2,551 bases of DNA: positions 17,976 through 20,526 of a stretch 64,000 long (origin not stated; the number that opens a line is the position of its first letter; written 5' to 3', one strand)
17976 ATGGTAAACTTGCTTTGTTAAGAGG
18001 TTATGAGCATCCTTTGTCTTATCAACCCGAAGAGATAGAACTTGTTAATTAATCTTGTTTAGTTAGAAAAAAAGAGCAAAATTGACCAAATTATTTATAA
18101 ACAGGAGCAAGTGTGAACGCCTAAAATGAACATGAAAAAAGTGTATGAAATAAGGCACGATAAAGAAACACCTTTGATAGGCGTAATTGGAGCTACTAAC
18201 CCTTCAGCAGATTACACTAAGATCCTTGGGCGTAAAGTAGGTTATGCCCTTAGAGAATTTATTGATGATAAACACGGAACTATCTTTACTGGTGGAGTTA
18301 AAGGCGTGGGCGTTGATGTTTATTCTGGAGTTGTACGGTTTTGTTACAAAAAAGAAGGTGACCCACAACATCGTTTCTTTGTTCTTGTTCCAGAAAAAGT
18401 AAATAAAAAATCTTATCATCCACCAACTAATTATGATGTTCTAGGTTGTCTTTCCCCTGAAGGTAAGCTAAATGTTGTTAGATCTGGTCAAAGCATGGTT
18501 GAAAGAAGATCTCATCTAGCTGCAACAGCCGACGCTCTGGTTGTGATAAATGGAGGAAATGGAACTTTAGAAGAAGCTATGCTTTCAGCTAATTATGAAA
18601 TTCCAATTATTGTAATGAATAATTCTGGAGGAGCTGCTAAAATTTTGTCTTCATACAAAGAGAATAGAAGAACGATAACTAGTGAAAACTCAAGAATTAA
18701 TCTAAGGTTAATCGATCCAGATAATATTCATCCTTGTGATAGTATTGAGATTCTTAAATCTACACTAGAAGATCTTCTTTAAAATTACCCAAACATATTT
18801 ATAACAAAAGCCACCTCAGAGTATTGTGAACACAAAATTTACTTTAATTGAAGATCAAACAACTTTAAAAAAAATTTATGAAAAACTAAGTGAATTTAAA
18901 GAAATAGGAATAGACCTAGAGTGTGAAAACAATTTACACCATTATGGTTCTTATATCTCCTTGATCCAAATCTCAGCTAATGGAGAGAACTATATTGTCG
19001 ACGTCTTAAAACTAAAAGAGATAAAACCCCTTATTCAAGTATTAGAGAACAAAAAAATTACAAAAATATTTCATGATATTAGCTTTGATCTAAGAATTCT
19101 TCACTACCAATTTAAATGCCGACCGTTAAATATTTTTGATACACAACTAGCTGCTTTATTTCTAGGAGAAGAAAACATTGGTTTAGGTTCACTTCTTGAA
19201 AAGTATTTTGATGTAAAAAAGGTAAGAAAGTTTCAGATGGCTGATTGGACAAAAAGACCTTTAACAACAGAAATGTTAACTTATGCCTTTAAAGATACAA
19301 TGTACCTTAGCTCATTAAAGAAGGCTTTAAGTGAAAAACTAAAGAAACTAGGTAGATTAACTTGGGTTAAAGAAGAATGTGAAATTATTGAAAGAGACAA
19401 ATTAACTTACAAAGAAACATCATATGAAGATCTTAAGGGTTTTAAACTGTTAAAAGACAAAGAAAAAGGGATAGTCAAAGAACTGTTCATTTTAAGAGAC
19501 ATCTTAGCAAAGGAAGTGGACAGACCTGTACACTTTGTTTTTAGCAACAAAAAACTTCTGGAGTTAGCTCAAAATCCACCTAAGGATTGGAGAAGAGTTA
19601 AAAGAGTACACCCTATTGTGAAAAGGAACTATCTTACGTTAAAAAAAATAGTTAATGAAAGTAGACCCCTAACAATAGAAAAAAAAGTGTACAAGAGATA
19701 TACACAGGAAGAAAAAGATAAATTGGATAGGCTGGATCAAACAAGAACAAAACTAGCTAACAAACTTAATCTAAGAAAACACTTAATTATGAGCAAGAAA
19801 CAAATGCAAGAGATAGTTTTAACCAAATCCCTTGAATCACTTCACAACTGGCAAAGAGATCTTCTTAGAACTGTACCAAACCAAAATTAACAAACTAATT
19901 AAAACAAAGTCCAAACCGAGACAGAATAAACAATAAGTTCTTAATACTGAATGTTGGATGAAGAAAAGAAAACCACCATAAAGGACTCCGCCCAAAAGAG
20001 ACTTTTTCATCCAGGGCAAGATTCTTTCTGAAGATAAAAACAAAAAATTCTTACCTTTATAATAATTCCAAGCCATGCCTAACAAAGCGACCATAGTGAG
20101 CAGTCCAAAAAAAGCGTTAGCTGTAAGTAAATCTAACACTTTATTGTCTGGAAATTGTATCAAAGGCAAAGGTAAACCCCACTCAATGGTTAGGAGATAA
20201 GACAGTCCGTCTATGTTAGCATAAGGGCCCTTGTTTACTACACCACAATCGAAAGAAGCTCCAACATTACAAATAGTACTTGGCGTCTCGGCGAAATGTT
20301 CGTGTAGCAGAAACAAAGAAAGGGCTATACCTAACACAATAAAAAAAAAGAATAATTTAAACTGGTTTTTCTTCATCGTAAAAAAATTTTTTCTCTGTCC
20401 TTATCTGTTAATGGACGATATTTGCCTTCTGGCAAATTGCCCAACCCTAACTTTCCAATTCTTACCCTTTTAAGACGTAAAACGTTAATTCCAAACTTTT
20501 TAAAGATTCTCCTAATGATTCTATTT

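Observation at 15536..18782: tRNA-Glu-adjacent four-gene operon of unknown function: tandem paralogs, an orphan gene and a SLOG-domain protein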

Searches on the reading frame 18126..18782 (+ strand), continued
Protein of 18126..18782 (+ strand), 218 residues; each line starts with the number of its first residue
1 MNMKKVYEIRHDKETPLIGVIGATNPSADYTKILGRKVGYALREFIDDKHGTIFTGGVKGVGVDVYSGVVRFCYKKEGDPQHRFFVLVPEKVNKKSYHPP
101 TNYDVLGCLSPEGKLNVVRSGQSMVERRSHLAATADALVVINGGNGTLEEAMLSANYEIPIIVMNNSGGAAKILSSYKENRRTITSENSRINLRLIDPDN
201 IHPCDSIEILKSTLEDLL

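Call 69: find_related_loci(query=A6, collection=metagenome_contigs, flank=6000)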
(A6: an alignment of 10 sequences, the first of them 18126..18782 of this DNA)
Query A6 (218 aa) in metagenome_contigs; peptide patterns used: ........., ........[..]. (x = any residue, [..] = any of these).
287 stretches matched a pattern; 27 encode a relative of the query (tblastn E <= 1e-3); 27 distinct loci.
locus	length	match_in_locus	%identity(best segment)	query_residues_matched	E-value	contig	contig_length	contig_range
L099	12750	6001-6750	41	1-218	5e-56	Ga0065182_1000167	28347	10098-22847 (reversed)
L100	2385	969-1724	38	1-218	9e-48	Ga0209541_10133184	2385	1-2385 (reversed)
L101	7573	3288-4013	39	1-218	6e-45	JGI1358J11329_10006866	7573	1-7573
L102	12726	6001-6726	39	1-218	7e-45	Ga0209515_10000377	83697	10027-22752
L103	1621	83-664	44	1-183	2e-41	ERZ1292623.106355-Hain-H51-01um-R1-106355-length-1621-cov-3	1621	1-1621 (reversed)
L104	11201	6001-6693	40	1-208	2e-40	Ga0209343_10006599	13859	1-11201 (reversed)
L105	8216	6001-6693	40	1-208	2e-40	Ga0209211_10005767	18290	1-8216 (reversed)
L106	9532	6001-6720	35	6-218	5e-39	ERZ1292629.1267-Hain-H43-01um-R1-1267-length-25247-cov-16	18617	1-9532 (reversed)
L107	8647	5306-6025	35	6-218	5e-39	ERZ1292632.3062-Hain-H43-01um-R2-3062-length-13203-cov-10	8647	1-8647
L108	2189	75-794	35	6-218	4e-39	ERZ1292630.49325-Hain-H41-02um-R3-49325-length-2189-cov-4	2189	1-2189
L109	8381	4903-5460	42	5-178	2e-36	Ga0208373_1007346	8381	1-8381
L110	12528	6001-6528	44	13-187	3e-34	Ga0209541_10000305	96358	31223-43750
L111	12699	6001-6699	43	6-217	3e-34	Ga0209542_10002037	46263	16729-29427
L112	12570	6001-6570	43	8-181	6e-36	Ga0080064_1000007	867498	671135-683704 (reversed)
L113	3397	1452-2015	41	5-207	1e-32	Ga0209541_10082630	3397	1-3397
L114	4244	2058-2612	43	8-207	9e-32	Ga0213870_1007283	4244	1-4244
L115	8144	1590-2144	41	8-207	8e-29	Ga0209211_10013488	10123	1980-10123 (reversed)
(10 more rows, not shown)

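Call 70: find_related_loci(query=A6, collection=viral_contigs, flank=6000)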
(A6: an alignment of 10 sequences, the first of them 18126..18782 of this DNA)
Query A6 (218 aa) in viral_contigs; peptide patterns used: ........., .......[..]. (x = any residue, [..] = any of these).
31 stretches matched a pattern, but none encodes a relative of the query by tblastn (E <= 1e-3).

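Call 77: search_protein_families(library=pfam, proteins=[L113:451-1452:+, L113:2075-3160:+, L115:583-1581:+, L115:2204-3328:+, L114:1045-2049:+, L114:2673-3635:+], max_evalue=0.1)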
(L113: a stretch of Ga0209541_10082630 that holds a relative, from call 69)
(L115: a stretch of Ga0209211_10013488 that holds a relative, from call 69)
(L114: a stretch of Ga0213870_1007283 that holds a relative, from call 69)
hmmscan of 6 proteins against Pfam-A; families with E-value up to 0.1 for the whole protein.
L113:451-1452:+ (333 aa): 1 family
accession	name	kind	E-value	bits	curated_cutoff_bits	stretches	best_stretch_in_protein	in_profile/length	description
PF01075.23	Glyco_transf_9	-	2e-26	93.3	22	1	137-309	60-230/247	Glycosyltransferase family 9 (heptosyltransferase)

L113:2075-3160:+ (361 aa): 1 family
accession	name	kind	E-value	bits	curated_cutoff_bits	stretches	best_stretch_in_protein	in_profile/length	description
PF00156.33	Pribosyltran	-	0.0018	18.1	26.3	1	163-269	13-109/158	Phosphoribosyl transferase domain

L115:583-1581:+ (332 aa): 1 family
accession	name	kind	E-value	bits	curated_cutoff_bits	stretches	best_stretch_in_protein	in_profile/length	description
PF01075.23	Glyco_transf_9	-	5e-26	91.9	22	1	141-312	63-234/247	Glycosyltransferase family 9 (heptosyltransferase)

L115:2204-3328:+ (374 aa): 1 family
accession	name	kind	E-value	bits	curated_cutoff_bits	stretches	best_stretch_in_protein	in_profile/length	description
PF00156.33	Pribosyltran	-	0.035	13.9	26.3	1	178-277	13-102/158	Phosphoribosyl transferase domain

L114:1045-2049:+ (334 aa): 1 family
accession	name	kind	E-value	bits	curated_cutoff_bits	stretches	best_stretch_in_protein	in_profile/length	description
PF01075.23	Glyco_transf_9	-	2.6e-22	79.8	22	1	140-310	61-230/247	Glycosyltransferase family 9 (heptosyltransferase)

L114:2673-3635:+ (320 aa): 1 family
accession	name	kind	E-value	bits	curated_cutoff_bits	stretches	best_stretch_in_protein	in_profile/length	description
PF00156.33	Pribosyltran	-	0.0074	16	26.3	1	118-241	13-124/158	Phosphoribosyl transferase domain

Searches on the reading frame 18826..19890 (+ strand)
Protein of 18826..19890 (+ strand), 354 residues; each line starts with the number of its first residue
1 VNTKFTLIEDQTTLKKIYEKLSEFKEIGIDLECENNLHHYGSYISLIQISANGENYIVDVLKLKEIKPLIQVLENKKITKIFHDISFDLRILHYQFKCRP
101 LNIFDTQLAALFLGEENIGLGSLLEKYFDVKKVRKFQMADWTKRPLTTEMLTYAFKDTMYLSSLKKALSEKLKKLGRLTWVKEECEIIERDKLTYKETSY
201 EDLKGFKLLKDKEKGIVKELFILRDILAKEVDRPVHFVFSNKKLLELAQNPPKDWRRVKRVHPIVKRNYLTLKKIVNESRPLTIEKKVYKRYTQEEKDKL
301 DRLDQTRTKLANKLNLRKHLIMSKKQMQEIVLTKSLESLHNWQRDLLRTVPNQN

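Call 4: search_protein_families(library=pfam, proteins=[window:18826-19890:+], max_evalue=1)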
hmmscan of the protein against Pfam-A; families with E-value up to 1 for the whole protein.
window:18826-19890:+ (354 aa): 3 families
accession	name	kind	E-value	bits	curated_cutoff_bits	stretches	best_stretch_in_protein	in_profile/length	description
PF01612.26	DNA_pol_A_exo1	-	1.5e-40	139.3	23.6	1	7-172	3-172/173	3'-5' exonuclease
PF00570.28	HRDC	-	4.7e-14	52.5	23.8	2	214-267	2-55/68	HRDC domain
PF10230.15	LIDHydrolase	-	0.052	13.7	27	1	261-335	138-211/262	Lipid-droplet associated hydrolase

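Call 41: find_related_loci(query=window:18826-19890:+, collection=genome_contigs, flank=10000)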
Query window:18826-19890:+ (354 aa) in genome_contigs; peptide patterns used: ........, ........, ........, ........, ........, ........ (x = any residue, [..] = any of these).
310 stretches matched a pattern; 93 encode a relative of the query (tblastn E <= 1e-3); the best 80 are kept; 80 distinct loci.
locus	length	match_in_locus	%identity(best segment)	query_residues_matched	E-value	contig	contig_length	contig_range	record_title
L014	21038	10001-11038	52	5-347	2e-120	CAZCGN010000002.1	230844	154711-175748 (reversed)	MAG TPA_asm: uncultured Methanosarcinales archaeon isolate SRP167671_co2_185 genome assembly, contig: NODE_26_length_230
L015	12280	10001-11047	50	5-348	1e-115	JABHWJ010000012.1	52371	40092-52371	MAG: Candidatus Woesearchaeota archaeon isolate SI047_bin129 k141_304175, whole genome shotgun sequence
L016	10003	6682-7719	54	5-348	2e-111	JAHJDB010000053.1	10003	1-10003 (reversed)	MAG: Nanoarchaeota archaeon isolate Modern_marine.mb.327 Modern_marine.mb.327_k141_1287056, whole genome shotgun sequenc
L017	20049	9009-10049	50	3-347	1e-110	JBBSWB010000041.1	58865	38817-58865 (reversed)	MAG: Nanoarchaeota archaeon isolate H41-bin204_1 H41_bin204_1_000000000041, whole genome shotgun sequence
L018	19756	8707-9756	48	3-347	2e-110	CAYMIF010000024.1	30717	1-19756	MAG TPA_asm: uncultured Methanosarcinales archaeon isolate SRP141376_co4_74 genome assembly, contig: NODE_2681_length_30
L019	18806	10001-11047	50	2-348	2e-110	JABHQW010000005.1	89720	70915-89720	MAG: Candidatus Woesearchaeota archaeon isolate SI039_bin115 k141_912654, whole genome shotgun sequence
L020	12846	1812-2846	49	5-347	5e-109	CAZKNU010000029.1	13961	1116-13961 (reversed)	MAG TPA_asm: uncultured Methanosarcinales archaeon isolate binchicken_co191_55 genome assembly, contig: NODE_3054_length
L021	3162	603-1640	48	3-347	6e-112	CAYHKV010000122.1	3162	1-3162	MAG TPA_asm: uncultured Methanosarcinales archaeon isolate ERP119705_co13_634 genome assembly, contig: NODE_41077_length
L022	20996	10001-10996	50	21-347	5e-108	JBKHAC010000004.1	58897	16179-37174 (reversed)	MAG: Candidatus Woesearchaeota archaeon isolate D1M01_101 NODE_402_length_58897_cov_8.281432, whole genome shotgun seque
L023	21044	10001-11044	50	5-350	6e-108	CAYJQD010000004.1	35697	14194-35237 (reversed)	MAG TPA_asm: uncultured Methanosarcinales archaeon isolate ERP125453_co1_474 genome assembly, contig: NODE_939_length_35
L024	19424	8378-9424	49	4-347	1e-107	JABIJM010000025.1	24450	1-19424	MAG: Candidatus Woesearchaeota archaeon isolate SI054_bin25 k141_1043415, whole genome shotgun sequence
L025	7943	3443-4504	47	1-348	2e-107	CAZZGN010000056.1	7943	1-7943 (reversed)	MAG TPA_asm: uncultured Methanosarcinales archaeon isolate SRP104257_co1_4 genome assembly, contig: NODE_8193_length_794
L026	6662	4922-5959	48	3-347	2e-107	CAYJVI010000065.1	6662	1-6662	MAG TPA_asm: uncultured Methanosarcinales archaeon isolate ERP125453_co1_290 genome assembly, contig: NODE_14776_length_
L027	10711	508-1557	49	3-347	3e-107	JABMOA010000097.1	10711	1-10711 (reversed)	MAG: Candidatus Woesearchaeota archaeon isolate bin.502 k141_4436356, whole genome shotgun sequence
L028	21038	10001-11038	49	3-347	3e-107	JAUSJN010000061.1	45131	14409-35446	MAG: Nanoarchaeota archaeon isolate E14_metabat.bin.302 E14_k141_1079486, whole genome shotgun sequence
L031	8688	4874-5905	49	5-347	4e-106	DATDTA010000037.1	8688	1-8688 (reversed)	MAG TPA_asm: Candidatus Nanoarchaeia archaeon isolate SMAG_U8017 k141_2197586, whole genome shotgun sequence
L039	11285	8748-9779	50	5-347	4e-105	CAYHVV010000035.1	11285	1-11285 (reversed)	MAG TPA_asm: uncultured Methanosarcinales archaeon isolate ERP119705_co15_611 genome assembly, contig: NODE_6753_length_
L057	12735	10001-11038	47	3-347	3e-101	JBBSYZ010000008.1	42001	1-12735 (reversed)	MAG: Nanoarchaeota archaeon isolate H32-bin054_1 H32_bin054_1_000000000008, whole genome shotgun sequence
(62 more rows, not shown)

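Call 45: search_protein_families(library=pfam, proteins=[L023:6463-7383:-, L023:7432-8358:-, L023:8334-8702:-, L023:8733-9881:-, L039:4559-5272:-, L039:5332-6018:-, L039:6058-6462:+, L031:5964-6350:-, L031:6641-7099:-, L057:9570-9785:-], max_evalue=0.01)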
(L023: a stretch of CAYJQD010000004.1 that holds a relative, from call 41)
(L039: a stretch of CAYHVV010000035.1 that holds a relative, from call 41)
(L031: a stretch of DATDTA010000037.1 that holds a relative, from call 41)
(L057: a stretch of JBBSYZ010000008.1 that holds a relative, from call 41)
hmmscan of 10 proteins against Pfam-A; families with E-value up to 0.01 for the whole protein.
L023:6463-7383:- (306 aa): 0 families

L023:7432-8358:- (308 aa): 2 families
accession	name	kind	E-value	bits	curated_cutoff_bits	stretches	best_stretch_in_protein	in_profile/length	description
PF00413.30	Peptidase_M10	-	6.3e-13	49.3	24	1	115-275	1-137/159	Matrixin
PF01400.30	Astacin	-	0.00086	19.5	22.5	0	243-264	75-96/189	Astacin (Peptidase family M12A)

L023:8334-8702:- (122 aa): 0 families

L023:8733-9881:- (382 aa): 3 families
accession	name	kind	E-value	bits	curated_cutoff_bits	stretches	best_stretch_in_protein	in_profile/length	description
PF04285.18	DUF444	-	3.2e-71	241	27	2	176-372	227-417/418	Protein of unknown function (DUF444)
PF20289.3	MComp1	-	0.002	18.3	27.3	1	268-300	24-58/99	ABC-three component (ABC-3C) system Middle Component 1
PF05762.20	VWA_CoxE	-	0.0079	16.1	26.4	0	144-274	25-145/222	VWA domain containing CoxE-like protein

L039:4559-5272:- (237 aa): 1 family
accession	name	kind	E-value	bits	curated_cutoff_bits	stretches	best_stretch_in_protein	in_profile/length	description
PF01522.26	Polysacc_deac_1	-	1.1e-22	80.7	23.1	1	32-145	8-112/124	Polysaccharide deacetylase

L039:5332-6018:- (228 aa): 0 families

L039:6058-6462:+ (134 aa): 0 families

L031:5964-6350:- (128 aa): 2 families
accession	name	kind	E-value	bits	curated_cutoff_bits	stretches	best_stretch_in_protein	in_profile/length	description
PF07681.17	DoxX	-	1.1e-09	39.3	23.6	1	6-86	2-84/85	DoxX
PF05514.17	HR_lesion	-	0.003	18.2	22.6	0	70-118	87-137/138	HR-like lesion-inducing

L031:6641-7099:- (152 aa): 1 family
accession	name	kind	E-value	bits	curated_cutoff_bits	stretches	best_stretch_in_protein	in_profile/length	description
PF14528.11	LAGLIDADG_3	-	0.0034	18.1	22.5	1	44-129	3-82/82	LAGLIDADG-like domain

L057:9570-9785:- (71 aa): 0 families

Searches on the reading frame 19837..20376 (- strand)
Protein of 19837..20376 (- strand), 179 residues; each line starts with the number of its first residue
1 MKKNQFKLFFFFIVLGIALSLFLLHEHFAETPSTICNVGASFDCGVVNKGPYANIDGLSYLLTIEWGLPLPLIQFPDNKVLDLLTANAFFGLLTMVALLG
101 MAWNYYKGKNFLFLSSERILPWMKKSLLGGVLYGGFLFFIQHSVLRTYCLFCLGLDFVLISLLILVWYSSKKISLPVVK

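Call 4: search_protein_families(library=pfam, proteins=[window:19837-20376:-], max_evalue=1)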
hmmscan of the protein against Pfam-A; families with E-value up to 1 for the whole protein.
window:19837-20376:- (179 aa): 1 family
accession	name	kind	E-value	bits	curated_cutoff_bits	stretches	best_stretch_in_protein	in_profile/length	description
PF07884.19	VKOR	-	4.8e-12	46.6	27.5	1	9-167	3-134/134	Vitamin K epoxide reductase family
